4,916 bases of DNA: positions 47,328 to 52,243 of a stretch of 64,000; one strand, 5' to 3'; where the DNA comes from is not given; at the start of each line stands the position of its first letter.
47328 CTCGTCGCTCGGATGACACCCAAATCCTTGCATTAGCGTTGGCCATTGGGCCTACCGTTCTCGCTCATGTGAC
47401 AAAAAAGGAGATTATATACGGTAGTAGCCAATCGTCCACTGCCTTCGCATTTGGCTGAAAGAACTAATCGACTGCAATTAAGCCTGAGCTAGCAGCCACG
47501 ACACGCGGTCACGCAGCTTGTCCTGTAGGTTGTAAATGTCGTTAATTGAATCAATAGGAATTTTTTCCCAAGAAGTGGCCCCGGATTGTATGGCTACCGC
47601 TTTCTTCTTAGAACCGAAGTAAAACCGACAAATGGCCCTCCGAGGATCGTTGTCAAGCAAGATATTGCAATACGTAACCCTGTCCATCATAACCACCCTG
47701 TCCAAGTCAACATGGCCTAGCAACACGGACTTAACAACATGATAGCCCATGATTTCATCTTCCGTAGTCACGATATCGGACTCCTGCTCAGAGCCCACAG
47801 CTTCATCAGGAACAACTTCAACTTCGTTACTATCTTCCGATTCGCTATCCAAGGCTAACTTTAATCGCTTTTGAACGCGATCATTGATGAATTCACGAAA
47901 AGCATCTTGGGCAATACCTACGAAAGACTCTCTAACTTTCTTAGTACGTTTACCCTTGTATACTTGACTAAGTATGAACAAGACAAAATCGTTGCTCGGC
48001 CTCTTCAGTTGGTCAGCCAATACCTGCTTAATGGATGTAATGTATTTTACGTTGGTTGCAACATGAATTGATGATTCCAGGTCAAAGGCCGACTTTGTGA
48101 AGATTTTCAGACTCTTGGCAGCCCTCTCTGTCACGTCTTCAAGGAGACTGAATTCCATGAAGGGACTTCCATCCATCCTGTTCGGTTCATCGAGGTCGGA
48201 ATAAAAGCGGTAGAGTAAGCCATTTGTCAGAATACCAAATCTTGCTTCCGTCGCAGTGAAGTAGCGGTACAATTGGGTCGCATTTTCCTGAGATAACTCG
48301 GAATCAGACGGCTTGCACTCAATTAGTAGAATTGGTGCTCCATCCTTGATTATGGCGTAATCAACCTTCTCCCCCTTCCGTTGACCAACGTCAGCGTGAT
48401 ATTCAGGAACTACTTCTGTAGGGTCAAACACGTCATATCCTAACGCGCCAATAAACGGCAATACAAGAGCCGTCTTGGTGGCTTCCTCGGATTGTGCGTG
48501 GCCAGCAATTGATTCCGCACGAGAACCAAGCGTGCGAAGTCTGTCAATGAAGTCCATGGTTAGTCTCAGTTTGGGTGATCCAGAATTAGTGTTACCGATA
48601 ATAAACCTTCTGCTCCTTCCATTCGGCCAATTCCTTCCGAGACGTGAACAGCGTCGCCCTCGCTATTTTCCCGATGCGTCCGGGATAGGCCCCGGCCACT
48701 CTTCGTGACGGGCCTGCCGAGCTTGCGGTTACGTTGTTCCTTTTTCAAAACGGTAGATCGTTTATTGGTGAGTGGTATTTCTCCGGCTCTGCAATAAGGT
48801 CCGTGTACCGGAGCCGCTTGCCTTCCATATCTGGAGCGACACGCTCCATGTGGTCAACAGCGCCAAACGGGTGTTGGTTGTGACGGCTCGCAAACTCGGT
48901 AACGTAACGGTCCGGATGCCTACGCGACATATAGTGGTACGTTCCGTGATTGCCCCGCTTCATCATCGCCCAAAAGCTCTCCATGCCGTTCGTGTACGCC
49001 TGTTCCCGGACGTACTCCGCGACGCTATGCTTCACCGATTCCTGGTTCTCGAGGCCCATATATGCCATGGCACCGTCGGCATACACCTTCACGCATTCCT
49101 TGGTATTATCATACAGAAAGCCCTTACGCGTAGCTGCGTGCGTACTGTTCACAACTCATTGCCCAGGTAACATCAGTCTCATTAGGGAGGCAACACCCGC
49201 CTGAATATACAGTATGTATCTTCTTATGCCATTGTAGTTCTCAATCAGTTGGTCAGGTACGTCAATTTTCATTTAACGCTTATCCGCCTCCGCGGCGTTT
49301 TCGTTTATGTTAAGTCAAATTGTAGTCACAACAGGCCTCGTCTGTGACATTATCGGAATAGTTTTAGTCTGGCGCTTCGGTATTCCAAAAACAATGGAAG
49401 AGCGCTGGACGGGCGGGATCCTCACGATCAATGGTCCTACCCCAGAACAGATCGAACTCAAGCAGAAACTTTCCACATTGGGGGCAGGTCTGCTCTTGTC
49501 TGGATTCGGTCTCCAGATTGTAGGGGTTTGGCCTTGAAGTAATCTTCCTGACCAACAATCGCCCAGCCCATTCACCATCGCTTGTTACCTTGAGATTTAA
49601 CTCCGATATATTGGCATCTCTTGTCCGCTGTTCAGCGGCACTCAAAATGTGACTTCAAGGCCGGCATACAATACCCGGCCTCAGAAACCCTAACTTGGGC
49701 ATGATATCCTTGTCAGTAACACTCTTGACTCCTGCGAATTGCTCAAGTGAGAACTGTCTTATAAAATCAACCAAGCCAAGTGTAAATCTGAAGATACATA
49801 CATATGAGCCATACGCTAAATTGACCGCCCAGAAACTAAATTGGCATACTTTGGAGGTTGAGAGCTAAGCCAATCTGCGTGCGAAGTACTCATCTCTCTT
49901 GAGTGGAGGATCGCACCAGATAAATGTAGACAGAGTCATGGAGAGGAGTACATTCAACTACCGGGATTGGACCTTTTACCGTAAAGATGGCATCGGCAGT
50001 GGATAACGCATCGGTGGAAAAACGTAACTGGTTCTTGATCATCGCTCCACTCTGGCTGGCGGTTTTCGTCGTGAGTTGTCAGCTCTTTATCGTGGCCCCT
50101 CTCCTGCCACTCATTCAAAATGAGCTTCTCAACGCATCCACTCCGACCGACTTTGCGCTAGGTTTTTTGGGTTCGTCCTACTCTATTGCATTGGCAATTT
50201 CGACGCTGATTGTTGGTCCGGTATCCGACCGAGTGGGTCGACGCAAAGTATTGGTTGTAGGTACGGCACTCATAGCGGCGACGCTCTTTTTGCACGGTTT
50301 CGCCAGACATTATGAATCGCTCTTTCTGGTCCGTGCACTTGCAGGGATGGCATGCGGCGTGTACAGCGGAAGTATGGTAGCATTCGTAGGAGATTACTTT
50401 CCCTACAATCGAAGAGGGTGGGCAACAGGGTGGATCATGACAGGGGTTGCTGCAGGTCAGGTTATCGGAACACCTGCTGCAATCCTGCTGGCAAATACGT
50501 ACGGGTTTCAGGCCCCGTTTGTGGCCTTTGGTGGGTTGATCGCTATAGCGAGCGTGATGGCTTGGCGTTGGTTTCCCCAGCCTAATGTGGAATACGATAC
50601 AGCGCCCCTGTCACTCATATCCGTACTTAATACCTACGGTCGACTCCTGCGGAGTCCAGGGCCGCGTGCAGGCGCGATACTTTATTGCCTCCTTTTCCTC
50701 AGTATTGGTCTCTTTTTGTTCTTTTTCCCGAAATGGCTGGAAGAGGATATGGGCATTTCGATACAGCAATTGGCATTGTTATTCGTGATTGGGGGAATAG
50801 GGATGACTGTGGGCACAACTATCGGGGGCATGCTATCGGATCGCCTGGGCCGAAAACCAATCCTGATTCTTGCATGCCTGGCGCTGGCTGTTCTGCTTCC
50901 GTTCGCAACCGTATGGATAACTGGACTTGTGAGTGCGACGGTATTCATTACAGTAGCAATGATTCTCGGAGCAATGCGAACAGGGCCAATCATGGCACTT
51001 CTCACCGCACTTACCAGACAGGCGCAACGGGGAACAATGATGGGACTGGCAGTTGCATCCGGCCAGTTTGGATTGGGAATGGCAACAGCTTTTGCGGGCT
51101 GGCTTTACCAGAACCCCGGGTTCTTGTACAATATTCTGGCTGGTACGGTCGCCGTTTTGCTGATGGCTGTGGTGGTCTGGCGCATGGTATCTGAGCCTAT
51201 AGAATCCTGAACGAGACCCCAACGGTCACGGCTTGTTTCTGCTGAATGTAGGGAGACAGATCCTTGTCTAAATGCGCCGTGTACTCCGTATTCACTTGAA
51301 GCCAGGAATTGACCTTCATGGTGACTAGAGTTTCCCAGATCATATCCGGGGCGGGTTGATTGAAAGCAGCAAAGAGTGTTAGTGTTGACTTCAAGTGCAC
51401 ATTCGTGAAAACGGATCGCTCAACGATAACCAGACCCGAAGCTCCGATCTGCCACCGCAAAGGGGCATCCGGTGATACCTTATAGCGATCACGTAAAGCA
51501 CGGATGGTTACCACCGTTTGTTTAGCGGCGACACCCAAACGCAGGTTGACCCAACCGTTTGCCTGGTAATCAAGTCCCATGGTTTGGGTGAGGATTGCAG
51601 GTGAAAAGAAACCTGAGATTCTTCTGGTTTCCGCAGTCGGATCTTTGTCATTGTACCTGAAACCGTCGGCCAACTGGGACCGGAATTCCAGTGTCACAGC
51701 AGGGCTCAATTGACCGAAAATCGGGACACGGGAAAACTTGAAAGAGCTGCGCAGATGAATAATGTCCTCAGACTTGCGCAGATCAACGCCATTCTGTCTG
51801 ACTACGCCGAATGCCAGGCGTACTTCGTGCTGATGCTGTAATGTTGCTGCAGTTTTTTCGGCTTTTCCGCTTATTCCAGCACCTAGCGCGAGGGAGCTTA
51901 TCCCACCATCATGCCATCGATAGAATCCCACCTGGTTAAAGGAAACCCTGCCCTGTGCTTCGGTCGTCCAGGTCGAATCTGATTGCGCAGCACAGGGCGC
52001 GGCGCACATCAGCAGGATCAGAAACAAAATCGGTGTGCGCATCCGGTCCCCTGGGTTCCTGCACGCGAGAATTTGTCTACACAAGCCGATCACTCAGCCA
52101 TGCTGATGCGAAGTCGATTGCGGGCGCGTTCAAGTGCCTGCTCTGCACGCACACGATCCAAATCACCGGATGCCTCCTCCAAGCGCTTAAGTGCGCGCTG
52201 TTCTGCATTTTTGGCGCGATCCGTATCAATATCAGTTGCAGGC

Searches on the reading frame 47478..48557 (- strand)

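Call 47: search_protein_families(library=pfam, proteins=[window:47478-48557:-], max_evalue=0.001)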
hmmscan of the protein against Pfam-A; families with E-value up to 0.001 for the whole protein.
window:47478-48557:- (359 aa): 2 families
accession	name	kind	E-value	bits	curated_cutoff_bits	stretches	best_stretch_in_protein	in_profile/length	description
PF04313.20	HSDR_N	-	9e-16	58.7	25.1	1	22-127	2-198/198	Type I restriction enzyme R protein N terminus (HSDR_N)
PF13588.12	HSDR_N_2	-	4.7e-11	43.2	25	1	45-120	20-95/110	Type I restriction enzyme R protein N terminus (HSDR_N)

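Call 66: search_protein_families(library=padloc, proteins=[window:47478-48557:-], max_evalue=0.001)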
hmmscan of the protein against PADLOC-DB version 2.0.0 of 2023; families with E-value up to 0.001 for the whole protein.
window:47478-48557:- (359 aa): 0 families

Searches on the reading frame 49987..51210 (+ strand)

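Call 47: search_protein_families(library=pfam, proteins=[window:49987-51210:+], max_evalue=0.001)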
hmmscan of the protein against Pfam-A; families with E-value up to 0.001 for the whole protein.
window:49987-51210:+ (407 aa): 4 families
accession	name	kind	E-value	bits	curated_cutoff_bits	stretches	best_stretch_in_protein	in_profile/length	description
PF07690.21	MFS_1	-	2.1e-52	178.6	33.4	2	22-202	1-178/347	Major Facilitator Superfamily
PF00083.30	Sugar_tr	-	1.1e-19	71.1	22.3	2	55-191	45-186/452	Sugar (and other) transporter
PF01306.25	LacY_symp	-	2.2e-07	30.5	24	1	231-397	14-186/413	LacY proton/sugar symporter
PF12832.13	MFS_1_like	-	0.00011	21.8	25.2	0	231-397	6-170/373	MFS_1 like family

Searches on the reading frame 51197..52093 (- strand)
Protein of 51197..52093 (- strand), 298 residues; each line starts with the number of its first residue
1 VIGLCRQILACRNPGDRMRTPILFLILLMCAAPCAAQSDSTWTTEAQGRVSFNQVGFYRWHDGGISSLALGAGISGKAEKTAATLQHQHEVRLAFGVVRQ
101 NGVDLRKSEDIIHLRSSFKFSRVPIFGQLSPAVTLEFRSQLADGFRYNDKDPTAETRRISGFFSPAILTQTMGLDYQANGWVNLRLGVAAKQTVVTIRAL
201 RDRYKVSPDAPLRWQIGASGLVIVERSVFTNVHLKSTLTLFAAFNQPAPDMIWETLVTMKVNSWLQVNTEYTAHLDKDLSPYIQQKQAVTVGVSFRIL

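Call 47: search_protein_families(library=pfam, proteins=[window:51197-52093:-], max_evalue=0.001)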
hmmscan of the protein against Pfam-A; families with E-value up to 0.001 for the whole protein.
window:51197-52093:- (298 aa): 1 family
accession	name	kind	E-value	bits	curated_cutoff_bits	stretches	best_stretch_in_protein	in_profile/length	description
PF11276.14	DUF3078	-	8.3e-15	55.4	25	1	52-145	1-92/92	Protein of unknown function (DUF3078)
